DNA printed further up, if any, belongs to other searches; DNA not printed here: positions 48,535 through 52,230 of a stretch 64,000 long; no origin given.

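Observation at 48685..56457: Adjacent CotH-like/lamin-tail paralogs that differ in their C-terminal tag (dockerin versus T9SS CTD) and are coupled to a GT2 gene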

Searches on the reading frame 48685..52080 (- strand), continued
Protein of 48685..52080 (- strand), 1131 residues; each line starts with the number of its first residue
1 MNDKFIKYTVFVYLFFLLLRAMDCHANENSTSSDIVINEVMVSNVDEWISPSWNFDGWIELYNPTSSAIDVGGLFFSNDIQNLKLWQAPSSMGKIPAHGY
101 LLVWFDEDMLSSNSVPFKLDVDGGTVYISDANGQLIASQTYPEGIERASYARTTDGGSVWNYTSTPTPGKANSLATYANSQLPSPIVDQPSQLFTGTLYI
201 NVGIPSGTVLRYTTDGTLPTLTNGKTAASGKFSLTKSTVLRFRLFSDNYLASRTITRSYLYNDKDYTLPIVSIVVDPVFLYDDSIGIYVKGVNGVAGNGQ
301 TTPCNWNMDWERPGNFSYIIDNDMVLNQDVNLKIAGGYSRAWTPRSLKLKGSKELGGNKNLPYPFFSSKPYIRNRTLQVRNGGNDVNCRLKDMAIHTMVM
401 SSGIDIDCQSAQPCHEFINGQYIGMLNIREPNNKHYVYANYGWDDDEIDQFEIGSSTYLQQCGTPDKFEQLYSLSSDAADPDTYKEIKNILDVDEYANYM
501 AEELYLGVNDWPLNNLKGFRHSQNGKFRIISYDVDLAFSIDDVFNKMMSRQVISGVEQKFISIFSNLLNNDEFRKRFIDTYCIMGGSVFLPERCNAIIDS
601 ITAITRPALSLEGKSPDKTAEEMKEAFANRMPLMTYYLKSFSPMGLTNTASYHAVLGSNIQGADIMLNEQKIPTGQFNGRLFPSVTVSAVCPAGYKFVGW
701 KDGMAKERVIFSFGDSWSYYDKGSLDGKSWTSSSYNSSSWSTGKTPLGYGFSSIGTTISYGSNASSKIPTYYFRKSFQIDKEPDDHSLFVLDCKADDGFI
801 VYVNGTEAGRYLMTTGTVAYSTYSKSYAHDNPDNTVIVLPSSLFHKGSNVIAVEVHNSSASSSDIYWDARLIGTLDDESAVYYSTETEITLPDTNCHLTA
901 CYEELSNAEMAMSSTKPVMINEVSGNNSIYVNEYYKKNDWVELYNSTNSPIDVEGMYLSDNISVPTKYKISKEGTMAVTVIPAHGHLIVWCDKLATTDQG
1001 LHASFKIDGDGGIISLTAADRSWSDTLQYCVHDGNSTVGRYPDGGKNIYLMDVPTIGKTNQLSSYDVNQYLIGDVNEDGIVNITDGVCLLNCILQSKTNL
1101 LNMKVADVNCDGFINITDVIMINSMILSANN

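Call 15: find_encoding_contigs(protein=P0005, flank=10000, max_places=3)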
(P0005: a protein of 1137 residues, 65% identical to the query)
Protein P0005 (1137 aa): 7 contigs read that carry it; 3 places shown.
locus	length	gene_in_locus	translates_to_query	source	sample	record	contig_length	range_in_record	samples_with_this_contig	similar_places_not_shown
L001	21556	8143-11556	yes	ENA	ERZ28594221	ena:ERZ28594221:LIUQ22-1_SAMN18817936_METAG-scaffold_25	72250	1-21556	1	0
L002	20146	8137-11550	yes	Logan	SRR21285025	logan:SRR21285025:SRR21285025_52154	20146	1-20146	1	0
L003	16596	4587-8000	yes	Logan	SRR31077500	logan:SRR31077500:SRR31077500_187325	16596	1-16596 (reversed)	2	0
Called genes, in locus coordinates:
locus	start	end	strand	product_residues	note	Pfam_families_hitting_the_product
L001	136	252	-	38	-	-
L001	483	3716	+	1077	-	PF25596:CPSase_L_D1, PF02786:CPSase_L_D2, PF07478:Dala_Dala_lig_C, PF02787:CPSase_L_D3, PF25596:CPSase_L_D1, PF02222:ATP-grasp, PF02786:CPSase_L_D2, PF02142:MGS, +4 more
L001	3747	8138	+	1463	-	PF18962:Por_Secre_tail (faint), PF02368:Big_2, PF00932:LTD, PF08757:CotH, PF00932:LTD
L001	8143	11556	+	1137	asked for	PF00932:LTD, PF13290:CHB_HEX_C_1 (weak), PF08757:CotH, PF00932:LTD, PF00404:Dockerin_1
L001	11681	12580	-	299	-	PF00535:Glycos_transf_2, PF10111:Glyco_tranf_2_2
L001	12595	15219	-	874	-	PF01640:Peptidase_C10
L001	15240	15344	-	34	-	-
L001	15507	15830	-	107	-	PF13734:Inhibitor_I69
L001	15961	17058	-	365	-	PF01636:APH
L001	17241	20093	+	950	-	PF04616:Glyco_hydro_43, PF16369:GH43_C, PF13385:Laminin_G_3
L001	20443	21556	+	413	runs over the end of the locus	-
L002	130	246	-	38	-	-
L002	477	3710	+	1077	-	PF25596:CPSase_L_D1, PF02786:CPSase_L_D2, PF07478:Dala_Dala_lig_C, PF02787:CPSase_L_D3, PF25596:CPSase_L_D1, PF02222:ATP-grasp, PF02786:CPSase_L_D2, PF02142:MGS, +4 more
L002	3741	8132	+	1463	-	PF18962:Por_Secre_tail (faint), PF02368:Big_2, PF00932:LTD, PF08757:CotH, PF00932:LTD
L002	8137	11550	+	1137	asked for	PF00932:LTD, PF13290:CHB_HEX_C_1 (weak), PF08757:CotH, PF00932:LTD, PF00404:Dockerin_1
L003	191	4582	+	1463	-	PF18962:Por_Secre_tail (faint), PF02368:Big_2, PF00932:LTD, PF08757:CotH, PF00932:LTD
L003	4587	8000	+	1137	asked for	PF00932:LTD, PF13290:CHB_HEX_C_1 (weak), PF08757:CotH, PF00932:LTD, PF00404:Dockerin_1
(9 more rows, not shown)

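Call 16: find_encoding_contigs(protein=P0006, flank=10000, max_places=2)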
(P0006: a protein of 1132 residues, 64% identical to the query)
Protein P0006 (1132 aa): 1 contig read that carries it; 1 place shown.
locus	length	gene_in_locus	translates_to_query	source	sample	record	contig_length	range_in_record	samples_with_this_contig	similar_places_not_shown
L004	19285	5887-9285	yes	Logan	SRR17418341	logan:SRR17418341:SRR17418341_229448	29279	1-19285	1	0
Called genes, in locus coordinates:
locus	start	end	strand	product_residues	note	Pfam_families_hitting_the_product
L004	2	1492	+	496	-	?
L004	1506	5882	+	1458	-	PF02368:Big_2, PF00932:LTD, PF08757:CotH, PF00932:LTD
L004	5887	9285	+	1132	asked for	PF00932:LTD, PF08757:CotH, PF00932:LTD, PF00404:Dockerin_1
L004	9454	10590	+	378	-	PF13477:Glyco_trans_4_2, PF13439:Glyco_transf_4 (weak), PF13579:Glyco_trans_4_4 (weak), PF00534:Glycos_transf_1, PF13692:Glyco_trans_1_4, PF13524:Glyco_trans_1_2 (weak)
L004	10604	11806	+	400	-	PF00155:Aminotran_1_2, PF01041:DegT_DnrJ_EryC1, PF01053:Cys_Met_Meta_PP (weak)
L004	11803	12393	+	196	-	PF02397:Bac_transf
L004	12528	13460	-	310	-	PF00535:Glycos_transf_2, PF10111:Glyco_tranf_2_2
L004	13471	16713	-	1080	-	PF13734:Inhibitor_I69, PF01640:Peptidase_C10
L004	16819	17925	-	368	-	PF01636:APH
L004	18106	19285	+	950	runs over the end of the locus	PF04616:Glyco_hydro_43, PF16369:GH43_C, PF13385:Laminin_G_3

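Call 21: search_solved_structures(query=A1, max_evalue=10, show_alignments=3)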
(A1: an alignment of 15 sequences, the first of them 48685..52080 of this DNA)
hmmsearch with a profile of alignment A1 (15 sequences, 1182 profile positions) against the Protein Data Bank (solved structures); distinct sequences matched with E-value up to 10: 1.
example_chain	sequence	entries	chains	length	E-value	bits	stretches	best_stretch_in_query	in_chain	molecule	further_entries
4rzc_L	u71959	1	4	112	0.41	11.8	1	1015-1057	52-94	Fv M6P-1 heavy chain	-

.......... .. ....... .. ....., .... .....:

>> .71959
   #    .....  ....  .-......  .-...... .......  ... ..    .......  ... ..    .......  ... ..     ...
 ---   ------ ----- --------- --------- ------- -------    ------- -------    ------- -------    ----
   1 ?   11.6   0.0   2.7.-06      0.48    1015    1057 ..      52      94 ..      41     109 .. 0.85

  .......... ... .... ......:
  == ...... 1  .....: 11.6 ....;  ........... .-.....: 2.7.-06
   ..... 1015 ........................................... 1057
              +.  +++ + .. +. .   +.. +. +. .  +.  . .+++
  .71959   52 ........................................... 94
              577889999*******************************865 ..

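Call 29: find_related_loci(query=A1, collection=genome_contigs, flank=8000)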
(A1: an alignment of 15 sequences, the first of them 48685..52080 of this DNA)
Query A1 (1131 aa) in genome_contigs; peptide patterns used: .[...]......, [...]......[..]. (x = any residue, [..] = any of these).
501 stretches matched a pattern; 450 encode a relative of the query (tblastn E <= 1e-3); the best 80 are kept; 80 distinct loci.
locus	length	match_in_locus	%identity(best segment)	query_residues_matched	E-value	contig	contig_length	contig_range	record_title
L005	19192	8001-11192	56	27-1073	0e+0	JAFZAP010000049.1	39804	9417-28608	MAG: Prevotella sp. isolate RGIG7592 Water_buffalos_Omasum-3__c336418, whole genome shotgun sequence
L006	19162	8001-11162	57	30-1065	0e+0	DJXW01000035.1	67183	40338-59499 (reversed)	MAG TPA_asm: Prevotella sp. UBA6994 UBA6994_contig_1247, whole genome shotgun sequence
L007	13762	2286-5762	58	30-1078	0e+0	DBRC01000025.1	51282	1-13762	MAG TPA_asm: Prevotella sp. UBA1378 UBA1378_contig_741, whole genome shotgun sequence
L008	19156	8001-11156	56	30-1066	0e+0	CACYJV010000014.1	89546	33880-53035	MAG: uncultured Prevotellaceae bacterium isolate RUG12005 genome assembly, contig: RUG12005_asm_14, whole genome shotgun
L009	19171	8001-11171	56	27-1077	0e+0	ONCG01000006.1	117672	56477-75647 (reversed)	uncultured Prevotellaceae bacterium isolate RUG178 genome assembly, contig: scaffold_99, whole genome shotgun sequence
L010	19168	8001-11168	57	27-1065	0e+0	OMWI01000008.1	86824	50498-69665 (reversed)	uncultured Prevotellaceae bacterium isolate RUG036 genome assembly, contig: scaffold_61, whole genome shotgun sequence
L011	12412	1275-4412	57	35-1071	0e+0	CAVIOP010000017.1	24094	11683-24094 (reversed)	bacterium isolate H07650-L1_cleanbin_000018 genome assembly, contig: Spades_H07650-L1_contig_447, whole genome shotgun s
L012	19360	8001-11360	54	31-1096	0e+0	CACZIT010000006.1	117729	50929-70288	MAG: uncultured Prevotellaceae bacterium isolate RUG12665 genome assembly, contig: RUG12665_asm_6, whole genome shotgun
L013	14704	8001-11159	57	29-1066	0e+0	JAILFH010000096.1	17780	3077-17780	MAG: Prevotella sp. isolate RUI067 k141_14248800_flag=0_multi=29.9836_len=17780, whole genome shotgun sequence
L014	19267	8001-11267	54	14-1089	0e+0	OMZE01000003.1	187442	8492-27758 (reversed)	uncultured Prevotellaceae bacterium isolate RUG003 genome assembly, contig: scaffold_5, whole genome shotgun sequence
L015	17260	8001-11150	55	35-1065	0e+0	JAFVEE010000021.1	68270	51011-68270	MAG: Prevotella sp. isolate RGIG5089 Roe_deer_Rumen.Co__c123239, whole genome shotgun sequence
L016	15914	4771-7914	56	30-1067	0e+0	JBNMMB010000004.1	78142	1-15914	MAG: Prevotella sp. isolate CM_BacPre1006.2 k141_96426_length_78142_cov_14.9996, whole genome shotgun sequence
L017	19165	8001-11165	56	20-1065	0e+0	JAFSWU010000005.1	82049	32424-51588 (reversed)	MAG: Prevotella sp. isolate RGIG3545 Goat_Rumen.Co__c25842, whole genome shotgun sequence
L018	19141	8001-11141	56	30-1066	0e+0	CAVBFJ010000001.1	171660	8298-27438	bacterium isolate H07666-L1_cleanbin_000045 genome assembly, contig: Spades_H07666-L1_contig_7, whole genome shotgun seq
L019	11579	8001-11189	55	35-1065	0e+0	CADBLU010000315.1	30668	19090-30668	MAG: uncultured Prevotellaceae bacterium isolate RUG14088 genome assembly, contig: RUG14088_asm_315, whole genome shotgu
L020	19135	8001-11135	55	35-1071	0e+0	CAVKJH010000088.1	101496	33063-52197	bacterium isolate G02638-L1_cleanbin_000003 genome assembly, contig: Spades_G02638-L1_contig_61, whole genome shotgun se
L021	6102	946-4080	56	35-1071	0e+0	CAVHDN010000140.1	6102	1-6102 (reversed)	Flexilinea sp. isolate H07678-L1_cleanbin_000008 genome assembly, contig: Spades_H07678-L1_contig_1294, whole genome sho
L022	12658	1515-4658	56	32-1071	0e+0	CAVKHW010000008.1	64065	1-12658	Eggerthellaceae bacterium isolate H07689-L1_cleanbin_000004 genome assembly, contig: Spades_H07689-L1_contig_196, whole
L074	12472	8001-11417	47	16-1127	0e+0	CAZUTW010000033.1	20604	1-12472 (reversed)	MAG TPA_asm: uncultured Bacteroidaceae bacterium isolate SRP222552_co1_309 genome assembly, contig: NODE_1464_length_206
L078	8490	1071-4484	48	16-1127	0e+0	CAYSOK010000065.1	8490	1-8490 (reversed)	MAG TPA_asm: uncultured Bacteroidaceae bacterium isolate SRP222552_co1_91 genome assembly, contig: NODE_8600_length_8490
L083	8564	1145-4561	46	16-1127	0e+0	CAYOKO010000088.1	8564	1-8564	MAG TPA_asm: uncultured Bacteroidaceae bacterium isolate SRP222552_co1_115 genome assembly, contig: NODE_8470_length_856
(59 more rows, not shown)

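Call 50: find_encoding_contigs(protein=P0001, flank=10000, max_places=3)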
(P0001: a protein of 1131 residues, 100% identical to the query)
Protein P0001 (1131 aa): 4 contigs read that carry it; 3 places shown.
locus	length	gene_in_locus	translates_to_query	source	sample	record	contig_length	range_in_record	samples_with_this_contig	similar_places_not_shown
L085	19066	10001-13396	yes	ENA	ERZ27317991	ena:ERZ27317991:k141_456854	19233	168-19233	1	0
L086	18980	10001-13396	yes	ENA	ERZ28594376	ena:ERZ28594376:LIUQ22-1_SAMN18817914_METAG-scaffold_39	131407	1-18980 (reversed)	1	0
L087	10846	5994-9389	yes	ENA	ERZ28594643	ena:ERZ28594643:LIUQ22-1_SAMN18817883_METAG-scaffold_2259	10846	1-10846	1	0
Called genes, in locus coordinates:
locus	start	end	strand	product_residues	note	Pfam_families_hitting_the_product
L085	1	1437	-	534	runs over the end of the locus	?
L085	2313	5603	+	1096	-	PF25596:CPSase_L_D1, PF02222:ATP-grasp, PF02786:CPSase_L_D2, PF07478:Dala_Dala_lig_C, PF02787:CPSase_L_D3, PF25596:CPSase_L_D1, PF02222:ATP-grasp, PF02786:CPSase_L_D2, +4 more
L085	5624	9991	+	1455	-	PF02368:Big_2, PF00932:LTD, PF08757:CotH, PF00932:LTD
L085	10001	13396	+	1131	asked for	PF00932:LTD, PF08757:CotH, PF00932:LTD, PF00404:Dockerin_1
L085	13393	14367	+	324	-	PF00535:Glycos_transf_2, PF10111:Glyco_tranf_2_2 (weak)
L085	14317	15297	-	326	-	PF00535:Glycos_transf_2, PF10111:Glyco_tranf_2_2, PF13506:Glyco_transf_21 (weak), PF13641:Glyco_tranf_2_3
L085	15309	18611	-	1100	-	PF13734:Inhibitor_I69, PF01640:Peptidase_C10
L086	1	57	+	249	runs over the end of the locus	-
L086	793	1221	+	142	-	-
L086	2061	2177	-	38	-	-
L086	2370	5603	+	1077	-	PF25596:CPSase_L_D1, PF02222:ATP-grasp, PF02786:CPSase_L_D2, PF07478:Dala_Dala_lig_C, PF02787:CPSase_L_D3, PF25596:CPSase_L_D1, PF02222:ATP-grasp, PF02786:CPSase_L_D2, +4 more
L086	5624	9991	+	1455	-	PF02368:Big_2, PF00932:LTD, PF08757:CotH, PF00932:LTD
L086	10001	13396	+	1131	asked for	PF00932:LTD, PF08757:CotH, PF00932:LTD, PF00404:Dockerin_1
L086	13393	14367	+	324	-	PF00535:Glycos_transf_2, PF10111:Glyco_tranf_2_2 (weak)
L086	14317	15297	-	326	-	PF00535:Glycos_transf_2, PF10111:Glyco_tranf_2_2, PF13506:Glyco_transf_21 (weak), PF13641:Glyco_tranf_2_3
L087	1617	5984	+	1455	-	PF02368:Big_2, PF00932:LTD, PF08757:CotH, PF00932:LTD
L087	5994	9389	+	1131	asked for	PF00932:LTD, PF08757:CotH, PF00932:LTD, PF00404:Dockerin_1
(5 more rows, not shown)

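Call 51: find_encoding_contigs(protein=P0003, flank=10000, max_places=2)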
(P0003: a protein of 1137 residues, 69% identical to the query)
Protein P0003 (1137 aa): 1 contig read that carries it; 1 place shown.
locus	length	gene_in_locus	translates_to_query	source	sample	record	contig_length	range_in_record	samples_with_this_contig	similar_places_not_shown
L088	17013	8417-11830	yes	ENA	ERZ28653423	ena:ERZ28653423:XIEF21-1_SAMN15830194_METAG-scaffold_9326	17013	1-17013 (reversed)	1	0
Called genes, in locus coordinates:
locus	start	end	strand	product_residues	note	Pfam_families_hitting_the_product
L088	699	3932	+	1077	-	PF25596:CPSase_L_D1, PF02786:CPSase_L_D2, PF07478:Dala_Dala_lig_C, PF02787:CPSase_L_D3, PF25596:CPSase_L_D1, PF02222:ATP-grasp, PF02786:CPSase_L_D2, PF02142:MGS, +4 more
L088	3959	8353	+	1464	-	PF02368:Big_2, PF26182:Ig_NUP210_5th (faint), PF00932:LTD, PF08757:CotH, PF00932:LTD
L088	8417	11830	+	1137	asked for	PF00932:LTD, PF13290:CHB_HEX_C_1 (faint), PF08757:CotH, PF00932:LTD, PF00404:Dockerin_1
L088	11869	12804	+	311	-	PF00535:Glycos_transf_2, PF10111:Glyco_tranf_2_2 (weak)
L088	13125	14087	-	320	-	PF00535:Glycos_transf_2, PF10111:Glyco_tranf_2_2, PF13506:Glyco_transf_21 (weak), PF13641:Glyco_tranf_2_3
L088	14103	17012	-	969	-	?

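Call 52: find_encoding_contigs(protein=P0004, flank=10000, max_places=2)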
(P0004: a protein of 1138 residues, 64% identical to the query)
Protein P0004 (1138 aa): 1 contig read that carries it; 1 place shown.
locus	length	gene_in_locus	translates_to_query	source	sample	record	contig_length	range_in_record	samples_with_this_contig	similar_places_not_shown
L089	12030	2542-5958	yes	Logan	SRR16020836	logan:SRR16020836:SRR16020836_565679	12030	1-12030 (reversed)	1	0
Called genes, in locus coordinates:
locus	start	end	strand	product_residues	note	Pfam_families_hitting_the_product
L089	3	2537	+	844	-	?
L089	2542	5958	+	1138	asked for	PF00932:LTD, PF13290:CHB_HEX_C_1 (faint), PF08757:CotH, PF00932:LTD, PF00404:Dockerin_1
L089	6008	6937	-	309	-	PF00535:Glycos_transf_2, PF10111:Glyco_tranf_2_2 (weak)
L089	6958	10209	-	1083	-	PF13734:Inhibitor_I69, PF01640:Peptidase_C10, PF13529:Peptidase_C39_2 (weak)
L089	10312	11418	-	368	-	PF01636:APH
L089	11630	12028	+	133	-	?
